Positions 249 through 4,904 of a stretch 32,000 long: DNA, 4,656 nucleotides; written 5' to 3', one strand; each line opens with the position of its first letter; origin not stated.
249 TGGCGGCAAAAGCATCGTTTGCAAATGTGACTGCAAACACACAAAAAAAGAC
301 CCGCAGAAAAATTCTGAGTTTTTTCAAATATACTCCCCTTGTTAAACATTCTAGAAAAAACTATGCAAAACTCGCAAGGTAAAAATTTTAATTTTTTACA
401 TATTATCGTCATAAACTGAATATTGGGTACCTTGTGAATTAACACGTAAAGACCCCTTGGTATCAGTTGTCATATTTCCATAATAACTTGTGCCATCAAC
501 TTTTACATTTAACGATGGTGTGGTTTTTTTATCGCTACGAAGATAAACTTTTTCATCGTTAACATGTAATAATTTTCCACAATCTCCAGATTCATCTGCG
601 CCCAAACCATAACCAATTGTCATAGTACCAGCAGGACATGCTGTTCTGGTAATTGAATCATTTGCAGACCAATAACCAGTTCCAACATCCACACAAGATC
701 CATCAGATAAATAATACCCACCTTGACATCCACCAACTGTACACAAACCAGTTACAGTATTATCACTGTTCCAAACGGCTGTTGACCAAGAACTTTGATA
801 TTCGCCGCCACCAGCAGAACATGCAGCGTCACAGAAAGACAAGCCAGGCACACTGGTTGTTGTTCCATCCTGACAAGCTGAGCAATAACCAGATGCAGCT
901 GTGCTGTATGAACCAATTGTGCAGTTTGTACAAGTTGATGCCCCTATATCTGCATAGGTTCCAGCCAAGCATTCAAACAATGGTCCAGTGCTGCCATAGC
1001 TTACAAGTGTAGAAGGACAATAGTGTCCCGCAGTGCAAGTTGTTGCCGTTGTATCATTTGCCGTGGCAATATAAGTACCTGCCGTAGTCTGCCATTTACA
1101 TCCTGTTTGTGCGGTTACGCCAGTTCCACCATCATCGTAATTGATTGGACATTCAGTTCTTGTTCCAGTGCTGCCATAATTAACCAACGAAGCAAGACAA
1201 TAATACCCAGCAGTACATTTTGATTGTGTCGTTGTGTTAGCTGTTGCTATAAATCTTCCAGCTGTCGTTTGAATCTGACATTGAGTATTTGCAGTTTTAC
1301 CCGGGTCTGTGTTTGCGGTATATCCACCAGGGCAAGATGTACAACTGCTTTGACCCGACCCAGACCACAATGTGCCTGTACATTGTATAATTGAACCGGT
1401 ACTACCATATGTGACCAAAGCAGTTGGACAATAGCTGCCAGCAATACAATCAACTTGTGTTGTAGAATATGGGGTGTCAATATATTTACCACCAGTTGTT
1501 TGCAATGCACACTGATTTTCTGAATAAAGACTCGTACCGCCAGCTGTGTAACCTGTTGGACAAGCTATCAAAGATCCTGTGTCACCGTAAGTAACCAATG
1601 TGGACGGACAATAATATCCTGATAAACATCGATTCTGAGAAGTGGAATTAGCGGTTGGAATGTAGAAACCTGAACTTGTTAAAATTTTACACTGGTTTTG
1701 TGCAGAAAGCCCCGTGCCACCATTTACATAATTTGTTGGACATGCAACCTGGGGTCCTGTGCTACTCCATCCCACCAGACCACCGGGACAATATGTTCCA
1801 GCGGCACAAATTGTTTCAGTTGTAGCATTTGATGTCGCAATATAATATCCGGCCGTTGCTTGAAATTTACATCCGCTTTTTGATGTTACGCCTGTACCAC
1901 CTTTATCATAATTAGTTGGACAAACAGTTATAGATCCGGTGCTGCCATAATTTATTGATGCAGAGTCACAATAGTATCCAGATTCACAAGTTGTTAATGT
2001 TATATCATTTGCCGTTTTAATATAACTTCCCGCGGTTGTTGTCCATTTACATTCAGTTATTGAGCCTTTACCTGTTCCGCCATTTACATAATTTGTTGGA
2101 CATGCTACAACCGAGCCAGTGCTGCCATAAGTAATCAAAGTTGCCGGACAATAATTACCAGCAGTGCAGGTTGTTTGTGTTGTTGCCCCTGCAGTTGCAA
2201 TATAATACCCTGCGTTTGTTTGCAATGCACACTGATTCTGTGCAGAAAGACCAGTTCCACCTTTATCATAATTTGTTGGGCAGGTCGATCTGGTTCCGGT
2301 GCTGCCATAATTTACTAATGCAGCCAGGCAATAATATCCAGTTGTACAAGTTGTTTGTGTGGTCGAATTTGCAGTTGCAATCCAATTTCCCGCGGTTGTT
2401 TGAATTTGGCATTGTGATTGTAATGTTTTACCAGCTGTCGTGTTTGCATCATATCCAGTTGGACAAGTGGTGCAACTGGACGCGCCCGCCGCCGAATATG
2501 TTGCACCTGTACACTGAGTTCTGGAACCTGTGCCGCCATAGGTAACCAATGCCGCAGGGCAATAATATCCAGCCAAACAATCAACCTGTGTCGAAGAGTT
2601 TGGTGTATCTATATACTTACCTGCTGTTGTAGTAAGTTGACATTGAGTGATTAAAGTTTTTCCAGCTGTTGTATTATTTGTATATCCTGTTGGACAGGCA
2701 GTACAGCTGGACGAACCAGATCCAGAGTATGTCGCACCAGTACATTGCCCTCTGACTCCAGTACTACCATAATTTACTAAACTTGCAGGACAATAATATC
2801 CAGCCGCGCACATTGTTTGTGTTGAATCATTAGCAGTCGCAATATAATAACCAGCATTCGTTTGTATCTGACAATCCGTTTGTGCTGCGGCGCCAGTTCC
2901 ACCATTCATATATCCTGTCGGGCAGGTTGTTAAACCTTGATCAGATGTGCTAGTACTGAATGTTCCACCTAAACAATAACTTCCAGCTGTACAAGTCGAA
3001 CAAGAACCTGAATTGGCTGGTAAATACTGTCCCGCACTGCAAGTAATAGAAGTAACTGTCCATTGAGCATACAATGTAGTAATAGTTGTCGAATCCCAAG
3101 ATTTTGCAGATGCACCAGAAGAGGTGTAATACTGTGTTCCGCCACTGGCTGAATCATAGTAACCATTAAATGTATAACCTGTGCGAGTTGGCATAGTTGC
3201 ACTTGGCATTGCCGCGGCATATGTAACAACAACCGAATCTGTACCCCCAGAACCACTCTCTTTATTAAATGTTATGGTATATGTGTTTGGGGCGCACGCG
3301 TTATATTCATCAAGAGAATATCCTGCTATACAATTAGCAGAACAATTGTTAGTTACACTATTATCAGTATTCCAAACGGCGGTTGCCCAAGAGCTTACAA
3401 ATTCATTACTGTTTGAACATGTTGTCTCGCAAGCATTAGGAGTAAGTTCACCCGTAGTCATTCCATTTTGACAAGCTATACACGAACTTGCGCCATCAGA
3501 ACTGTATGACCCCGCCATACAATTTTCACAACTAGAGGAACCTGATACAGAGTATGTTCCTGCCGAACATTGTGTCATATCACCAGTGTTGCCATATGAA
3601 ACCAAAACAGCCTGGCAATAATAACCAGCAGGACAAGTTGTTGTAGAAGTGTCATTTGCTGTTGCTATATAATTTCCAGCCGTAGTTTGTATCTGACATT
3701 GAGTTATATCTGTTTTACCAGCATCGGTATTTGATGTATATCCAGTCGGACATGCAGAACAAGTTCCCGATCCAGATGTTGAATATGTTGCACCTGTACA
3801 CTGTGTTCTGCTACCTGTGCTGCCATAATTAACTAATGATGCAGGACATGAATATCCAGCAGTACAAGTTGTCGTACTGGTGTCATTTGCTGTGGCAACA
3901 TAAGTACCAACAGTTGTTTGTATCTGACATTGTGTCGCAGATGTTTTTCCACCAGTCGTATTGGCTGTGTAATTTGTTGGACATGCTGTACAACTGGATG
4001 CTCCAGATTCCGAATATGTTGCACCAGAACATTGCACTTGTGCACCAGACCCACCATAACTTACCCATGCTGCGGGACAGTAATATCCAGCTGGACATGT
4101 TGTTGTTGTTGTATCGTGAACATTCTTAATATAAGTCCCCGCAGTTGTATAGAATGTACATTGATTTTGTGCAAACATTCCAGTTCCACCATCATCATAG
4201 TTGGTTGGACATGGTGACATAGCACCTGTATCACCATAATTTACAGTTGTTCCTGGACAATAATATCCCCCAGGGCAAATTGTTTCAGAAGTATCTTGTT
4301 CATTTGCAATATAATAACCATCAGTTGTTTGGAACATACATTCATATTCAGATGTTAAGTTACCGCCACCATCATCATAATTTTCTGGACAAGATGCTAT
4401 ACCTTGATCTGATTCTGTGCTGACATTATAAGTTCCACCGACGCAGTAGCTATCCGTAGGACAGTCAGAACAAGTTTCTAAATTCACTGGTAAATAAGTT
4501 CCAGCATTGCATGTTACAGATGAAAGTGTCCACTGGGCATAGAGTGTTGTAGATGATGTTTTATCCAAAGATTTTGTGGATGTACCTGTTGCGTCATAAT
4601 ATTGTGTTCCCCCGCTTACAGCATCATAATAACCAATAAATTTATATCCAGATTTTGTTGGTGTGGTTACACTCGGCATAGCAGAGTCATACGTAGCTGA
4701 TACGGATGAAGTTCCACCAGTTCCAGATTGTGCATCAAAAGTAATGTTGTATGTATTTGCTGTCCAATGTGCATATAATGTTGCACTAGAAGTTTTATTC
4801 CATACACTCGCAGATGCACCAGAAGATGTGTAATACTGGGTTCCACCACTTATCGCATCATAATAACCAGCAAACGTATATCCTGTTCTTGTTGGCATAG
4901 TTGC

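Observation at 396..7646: Giant exported Cys-rich mosaic protein joining InlB-type B-repeats to eukaryote-like ephrin-receptor-type cysteine modules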

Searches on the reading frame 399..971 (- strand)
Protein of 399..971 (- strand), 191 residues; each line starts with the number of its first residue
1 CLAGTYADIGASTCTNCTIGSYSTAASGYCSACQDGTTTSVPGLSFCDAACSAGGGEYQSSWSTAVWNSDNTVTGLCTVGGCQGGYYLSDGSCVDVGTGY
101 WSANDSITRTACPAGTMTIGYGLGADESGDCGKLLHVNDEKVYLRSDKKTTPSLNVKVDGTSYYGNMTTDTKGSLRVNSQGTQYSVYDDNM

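Call 41: predict_structure(alignment_id=A4)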
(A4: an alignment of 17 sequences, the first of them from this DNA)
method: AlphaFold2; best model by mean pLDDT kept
length: 191 residues; sequences in the alignment: 17
mean_pLDDT: 60.4   pTM: 0.48
mean pLDDT of the five models: 60.4, 57.9, 56.1, 53.7, 53.2
residues with pLDDT >= 90: 41; 70-90: 31; 50-70: 29; < 50: 90
segments of 3 or more residues with pLDDT < 50: 1-64, 71-80, 97-108
pLDDT, mean of each block of 10 residues (from residue 1): 37 38 31 35 35 38 48 45 55 55 44 79 68 88 90 94 94 88 88 53
secondary structure, 60 per line:
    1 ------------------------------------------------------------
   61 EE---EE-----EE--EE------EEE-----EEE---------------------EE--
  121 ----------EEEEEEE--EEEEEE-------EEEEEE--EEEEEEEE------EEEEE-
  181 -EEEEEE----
elements in order: E85-87 E93-95 E131-137 E140-145 E153-158 E161-168 E175-179 E182-187

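Call 45: fold_search(model_id=the predicted structure, library=pdb)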
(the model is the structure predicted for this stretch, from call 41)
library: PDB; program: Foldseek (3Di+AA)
matches with E <= 10: 67; with E <= 0.001: 0
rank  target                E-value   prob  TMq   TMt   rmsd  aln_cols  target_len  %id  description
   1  2ggv_B                1.5e+00  0.07  0.12  0.13   8.0        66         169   15  Crystal structure of the West Nile virus NS2B-NS3 protease, His51Ala mutant (released 2007-03-27)
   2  9e78_1H               1.7e+00  0.03  0.11  0.05  12.5        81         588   16  48-nm repeat of the Leishmania tarentolae doublet microtubule (released 2025-03-12)
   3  8i1b                  2.0e+00  0.04  0.12  0.15   9.8        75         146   11  A COMPARISON OF THE HIGH RESOLUTION STRUCTURES OF HUMAN AND MURINE INTERLEUKIN-1B (released 1992-07-15)
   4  7cd9_A                2.4e+00  0.04  0.09  0.09  12.0        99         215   12  Crystal Structure of SETDB1 tudor domain in complexed with Compound 6 (released 2021-04-07)
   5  4x2v_A                2.7e+00  0.02  0.08  0.09  12.6        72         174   11  Crystal structure of the Murine Norovirus NS6 protease (inactive C139A mutant) with a C-terminal extension to include  (released 2015-02-18)
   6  8otz_X                3.0e+00  0.01  0.10  0.05  39.1       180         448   12  48-nm repeat of the native axonemal doublet microtubule from bovine sperm (released 2023-11-22)
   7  2z14                  3.2e+00  0.04  0.10  0.14  12.2        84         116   14  Crystal structure of the N-terminal DUF1126 in human ef-hand domain containing 2 protein (released 2007-11-13)
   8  9e78_1I               3.2e+00  0.03  0.09  0.04  13.9        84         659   21  48-nm repeat of the Leishmania tarentolae doublet microtubule (released 2025-03-12)
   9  9t3j_C                3.4e+00  0.02  0.10  0.11  13.1        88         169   18  Protease from Norovirus Sydney GII.4 strain with crystallization epitope mutation H50Y (released 2025-12-10)
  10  5b2h_A                3.6e+00  0.02  0.10  0.08  12.2        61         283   11  Crystal structure of HA33 from Clostridium botulinum serotype C strain Yoichi (released 2016-06-15)
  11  7ung_U                3.8e+00  0.01  0.11  0.05  38.9       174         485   13  48-nm repeat of the human respiratory doublet microtubule (released 2022-10-05)
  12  8xl0_F                4.0e+00  0.06  0.12  0.03  10.3        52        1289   17  Citrate-induced filament of human acetyl-coenzyme A carboxylase 1 (ACC1-citrate) (released 2024-10-23)
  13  8u1v_D                4.0e+00  0.02  0.10  0.11  13.1        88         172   17  Structure of Norovirus (Hu/GII.4/Sydney/NSW0514/2012/AU) protease in the ligand-free state (released 2024-01-31)
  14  8g2z_1R               4.0e+00  0.02  0.10  0.05  13.3        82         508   17  48-nm doublet microtubule from Tetrahymena thermophila strain CU428 (released 2023-06-14)
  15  4x2y_B                4.0e+00  0.01  0.09  0.09  12.2        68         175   10  Crystal structure of a chimeric Murine Norovirus NS6 protease (inactive C139A mutant) in which the P4-P4 prime residue (released 2015-02-18)
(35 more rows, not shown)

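Call 83: fold_search(model_id=the predicted structure, library=viral)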
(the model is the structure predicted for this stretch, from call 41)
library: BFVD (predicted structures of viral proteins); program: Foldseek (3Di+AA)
matches with E <= 10: 95; with E <= 0.001: 0
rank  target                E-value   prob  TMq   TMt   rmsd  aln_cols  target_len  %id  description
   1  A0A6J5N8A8            3.0e-01  0.04  0.12  0.05  23.7       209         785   16  Uncharacterized protein [uncultured Caudovirales phage]
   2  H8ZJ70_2              8.9e-01  0.02  0.12  0.06  22.9       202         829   16  (no name in the UniProt tables at hand)
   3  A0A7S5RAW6            9.5e-01  0.02  0.11  0.11  27.9       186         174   13  (no name in the UniProt tables at hand)
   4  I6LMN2                1.2e+00  0.06  0.11  0.10  10.7        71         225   13  Membrane protein [Fathead minnow nidovirus]
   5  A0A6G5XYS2            1.2e+00  0.03  0.15  0.10  20.8       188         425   16  (no name in the UniProt tables at hand)
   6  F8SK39                1.3e+00  0.02  0.10  0.04  16.4       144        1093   14  Tail protein [Pseudomonas phage PhiPA3]
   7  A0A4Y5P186            1.4e+00  0.02  0.11  0.12  21.9       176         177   14  (no name in the UniProt tables at hand)
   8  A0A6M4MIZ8            1.4e+00  0.02  0.14  0.07  20.3       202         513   17  Fiber [Bearded dragon adenovirus 1]
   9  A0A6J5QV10            1.4e+00  0.02  0.12  0.04  18.0       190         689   13  Uncharacterized protein [uncultured Caudovirales phage]
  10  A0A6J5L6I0            1.8e+00  0.05  0.12  0.09   9.6        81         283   16  Uncharacterized protein [uncultured Caudovirales phage]
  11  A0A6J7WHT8            1.8e+00  0.01  0.11  0.06  29.4       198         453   16  Uncharacterized protein [uncultured Caudovirales phage]
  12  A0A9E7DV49            2.1e+00  0.02  0.09  0.10  16.6       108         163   16  Uncharacterized protein [Enterococcus phage vB_OCPT_CCS1]
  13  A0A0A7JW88            2.1e+00  0.01  0.09  0.05  34.0       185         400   14  Fiber-2 [Psittacine adenovirus 3]
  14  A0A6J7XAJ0            2.2e+00  0.01  0.10  0.04  24.6       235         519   12  Collagen triple helix repeat [uncultured Caudovirales phage]
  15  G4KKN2                2.2e+00  0.01  0.10  0.04  16.5       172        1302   14  (no name in the UniProt tables at hand)
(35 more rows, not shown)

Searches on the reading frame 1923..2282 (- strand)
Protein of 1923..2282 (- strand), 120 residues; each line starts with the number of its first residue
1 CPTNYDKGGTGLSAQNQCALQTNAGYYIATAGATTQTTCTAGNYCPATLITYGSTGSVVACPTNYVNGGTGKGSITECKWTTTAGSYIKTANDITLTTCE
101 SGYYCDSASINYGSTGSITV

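Call 21: search_protein_families(library=pfam, proteins=[window:1923-2282:-], max_evalue=10)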
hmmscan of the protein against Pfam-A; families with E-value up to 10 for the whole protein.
seq(120 aa): 1 family
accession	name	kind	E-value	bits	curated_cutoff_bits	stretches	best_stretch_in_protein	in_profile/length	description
PF06954.16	Resistin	-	9.5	7.3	25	1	77-112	32-67/88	Resistin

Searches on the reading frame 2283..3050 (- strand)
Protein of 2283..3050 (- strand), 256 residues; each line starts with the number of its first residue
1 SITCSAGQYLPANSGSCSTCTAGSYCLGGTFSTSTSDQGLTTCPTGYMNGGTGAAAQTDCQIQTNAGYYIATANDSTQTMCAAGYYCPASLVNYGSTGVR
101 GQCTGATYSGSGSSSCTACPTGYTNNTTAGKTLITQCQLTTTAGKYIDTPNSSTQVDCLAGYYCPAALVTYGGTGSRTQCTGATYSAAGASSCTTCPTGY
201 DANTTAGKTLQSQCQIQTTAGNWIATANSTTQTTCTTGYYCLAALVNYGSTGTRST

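Call 37: predict_structure(alignment_id=A3)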
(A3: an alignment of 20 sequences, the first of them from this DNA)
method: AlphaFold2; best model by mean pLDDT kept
length: 256 residues; sequences in the alignment: 20
mean_pLDDT: 95.8   pTM: 0.71
mean pLDDT of the five models: 95.8, 95.6, 95.5, 95.1, 94.9
residues with pLDDT >= 90: 248; 70-90: 8; 50-70: 0; < 50: 0
segments of 3 or more residues with pLDDT < 50: none
pLDDT, mean of each block of 10 residues (from residue 1): 96 96 95 96 91 92 97 96 97 96 96 97 93 96 97 97 97 95 97 97 96 97 96 95 96 92
secondary structure, 60 per line:
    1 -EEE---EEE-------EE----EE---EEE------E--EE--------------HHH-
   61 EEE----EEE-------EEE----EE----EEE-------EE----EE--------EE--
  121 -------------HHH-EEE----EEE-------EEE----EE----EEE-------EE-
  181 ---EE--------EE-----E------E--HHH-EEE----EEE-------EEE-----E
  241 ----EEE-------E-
elements in order: E2-4 E8-10 E29-31 E61-63 E68-70 E78-80 E91-93 E138-140 E145-147 E155-157 E168-170 E215-217 E222-224 E232-234 E245-247

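Call 40: fold_search(model_id=the predicted structure, library=pdb)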
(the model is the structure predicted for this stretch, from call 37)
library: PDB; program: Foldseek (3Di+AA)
matches with E <= 10: 178; with E <= 0.001: 6
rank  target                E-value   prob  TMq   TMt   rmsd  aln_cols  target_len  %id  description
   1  8wa2_E                4.2e-05  1.00  0.23  0.07  12.9       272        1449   20  cryo-EM structure of native mastigonemes isolated from Chlamydomonas reinhardtii at 3.0 angstrom resolution (released 2024-04-10)
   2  8wa2_F                6.2e-05  1.00  0.29  0.08  10.1       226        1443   23  cryo-EM structure of native mastigonemes isolated from Chlamydomonas reinhardtii at 3.0 angstrom resolution (released 2024-04-10)
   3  8wa2_A                7.6e-05  1.00  0.23  0.06  12.9       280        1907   20  cryo-EM structure of native mastigonemes isolated from Chlamydomonas reinhardtii at 3.0 angstrom resolution (released 2024-04-10)
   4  9b4h_A                9.8e-05  1.00  0.23  0.06  12.6       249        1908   21  Chlamydomonas reinhardtii mastigoneme filament (released 2024-04-10)
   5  8wa2_C                6.3e-04  0.96  0.20  0.08  13.1       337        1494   20  cryo-EM structure of native mastigonemes isolated from Chlamydomonas reinhardtii at 3.0 angstrom resolution (released 2024-04-10)
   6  8wa2_D                9.4e-04  0.92  0.18  0.06  11.7       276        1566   17  cryo-EM structure of native mastigonemes isolated from Chlamydomonas reinhardtii at 3.0 angstrom resolution (released 2024-04-10)
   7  8tx1                  3.0e-03  0.98  0.24  0.06  12.7       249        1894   19  Characterization of the Chlamydomonas Flagellar Mastigoneme Filament Structure at 3.6A (released 2023-10-25)
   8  9vqm_B                7.3e-03  0.75  0.18  0.07  22.5       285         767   13  Cryo-EM structure of Elapor1WT in tetrameric form (released 2025-07-23)
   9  9vqm_A                2.7e-02  0.63  0.19  0.08  23.6       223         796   16  Cryo-EM structure of Elapor1WT in tetrameric form (released 2025-07-23)
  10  9vqm_D                3.3e-02  0.10  0.12  0.05  28.7       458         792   12  Cryo-EM structure of Elapor1WT in tetrameric form (released 2025-07-23)
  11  9vqm_C                5.2e-02  0.25  0.19  0.07  28.9       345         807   14  Cryo-EM structure of Elapor1WT in tetrameric form (released 2025-07-23)
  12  9vql_A                1.6e-01  0.30  0.19  0.08  18.2       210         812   16  Cryo-EM structure of the dimeric Elapor1 mutant (released 2025-07-23)
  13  9vql_B                1.7e-01  0.35  0.18  0.08  13.6       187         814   16  Cryo-EM structure of the dimeric Elapor1 mutant (released 2025-07-23)
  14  2x11_A                3.2e-01  0.30  0.20  0.13  14.6       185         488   12  Crystal structure of the complete EphA2 ectodomain in complex with ephrin A5 receptor binding domain (released 2010-03-16)
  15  2hey_R                4.5e-01  0.23  0.17  0.29  12.5       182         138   13  Crystal structure of murine OX40L bound to human OX40 (released 2006-08-29)
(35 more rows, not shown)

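Call 80: search_solved_structures(query=A3, max_evalue=1)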
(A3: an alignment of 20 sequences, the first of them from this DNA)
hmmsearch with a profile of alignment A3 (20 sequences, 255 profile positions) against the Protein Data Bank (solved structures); distinct sequences matched with E-value up to 1: 4.
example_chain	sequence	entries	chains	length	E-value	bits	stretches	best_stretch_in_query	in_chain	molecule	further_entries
9vqm_A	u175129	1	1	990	0.12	15.1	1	2-77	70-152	Endosome/lysosome-associated apoptosis and autophagy regulator 1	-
9vqm_B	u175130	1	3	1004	0.12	15.1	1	2-77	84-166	Endosome/lysosome-associated apoptosis and autophagy regulator 1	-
9vql_A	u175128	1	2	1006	0.12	15.1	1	2-77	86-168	Endosome/lysosome-associated apoptosis and autophagy regulator 1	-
7dd5_A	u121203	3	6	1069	0.56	12.9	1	175-214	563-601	Calcium-Sensing Receptor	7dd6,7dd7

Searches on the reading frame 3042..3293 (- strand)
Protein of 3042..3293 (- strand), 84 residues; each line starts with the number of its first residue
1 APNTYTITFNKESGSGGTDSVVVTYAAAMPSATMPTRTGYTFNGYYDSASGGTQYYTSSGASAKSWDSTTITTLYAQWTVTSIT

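Call 66: search_protein_families(library=pfam, proteins=[window:3042-3293:-], max_evalue=1)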
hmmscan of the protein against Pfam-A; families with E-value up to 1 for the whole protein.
seq(84 aa): 1 family
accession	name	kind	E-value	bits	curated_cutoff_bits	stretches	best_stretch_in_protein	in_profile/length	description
PF09479.16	Flg_new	-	2e-09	37.9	27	1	5-77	1-65/65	Listeria-Bacteroides repeat domain (List_Bact_rpt)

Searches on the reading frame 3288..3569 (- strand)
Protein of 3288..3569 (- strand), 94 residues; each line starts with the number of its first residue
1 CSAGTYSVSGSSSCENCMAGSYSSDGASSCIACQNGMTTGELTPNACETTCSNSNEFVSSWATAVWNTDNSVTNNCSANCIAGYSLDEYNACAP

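Call 21: search_protein_families(library=pfam, proteins=[window:3288-3569:-], max_evalue=10)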
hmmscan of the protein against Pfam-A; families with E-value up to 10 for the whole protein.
seq(94 aa): 7 families
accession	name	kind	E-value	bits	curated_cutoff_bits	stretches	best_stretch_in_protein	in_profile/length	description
PF07699.19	Ephrin_rec_like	-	1.3e-05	25.3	23.1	1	4-41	1-39/48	Tyrosine-protein kinase ephrin type A/B receptor-like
PF23091.2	TNFR_ELAPOR1_6th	-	0.0099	16.2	33.2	1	1-35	2-34/41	ELAPOR1-like, TNF receptor-like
PF07965.17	Integrin_B_tail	-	0.026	15.4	33.6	1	28-88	7-67/88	Integrin beta tail domain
PF07562.20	NCD3G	-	0.027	14.8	38.9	1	13-37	28-52/54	Nine Cysteines Domain of family 3 GPCR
PF24299.1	DUF7483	-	0.081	12.5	27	1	34-91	76-135/330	Domain of unknown function (DUF7483)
PF02822.19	Antistasin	-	0.68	10.9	21.2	1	74-89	4-19/26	Antistasin family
PF21363.3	TRAF3_RING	-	1.9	8.7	26.9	1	10-34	17-40/40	TNF receptor-associated factor 2/3/5, RING domain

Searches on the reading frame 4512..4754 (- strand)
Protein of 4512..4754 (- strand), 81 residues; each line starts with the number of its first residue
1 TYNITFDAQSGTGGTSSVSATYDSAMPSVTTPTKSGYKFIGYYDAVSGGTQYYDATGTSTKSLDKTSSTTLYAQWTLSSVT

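Call 66: search_protein_families(library=pfam, proteins=[window:4512-4754:-], max_evalue=1)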
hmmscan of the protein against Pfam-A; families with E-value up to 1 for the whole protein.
seq(81 aa): 1 family
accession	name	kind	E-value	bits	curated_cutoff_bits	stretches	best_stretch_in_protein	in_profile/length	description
PF09479.16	Flg_new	-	2.3e-10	40.9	27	1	2-74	1-65/65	Listeria-Bacteroides repeat domain (List_Bact_rpt)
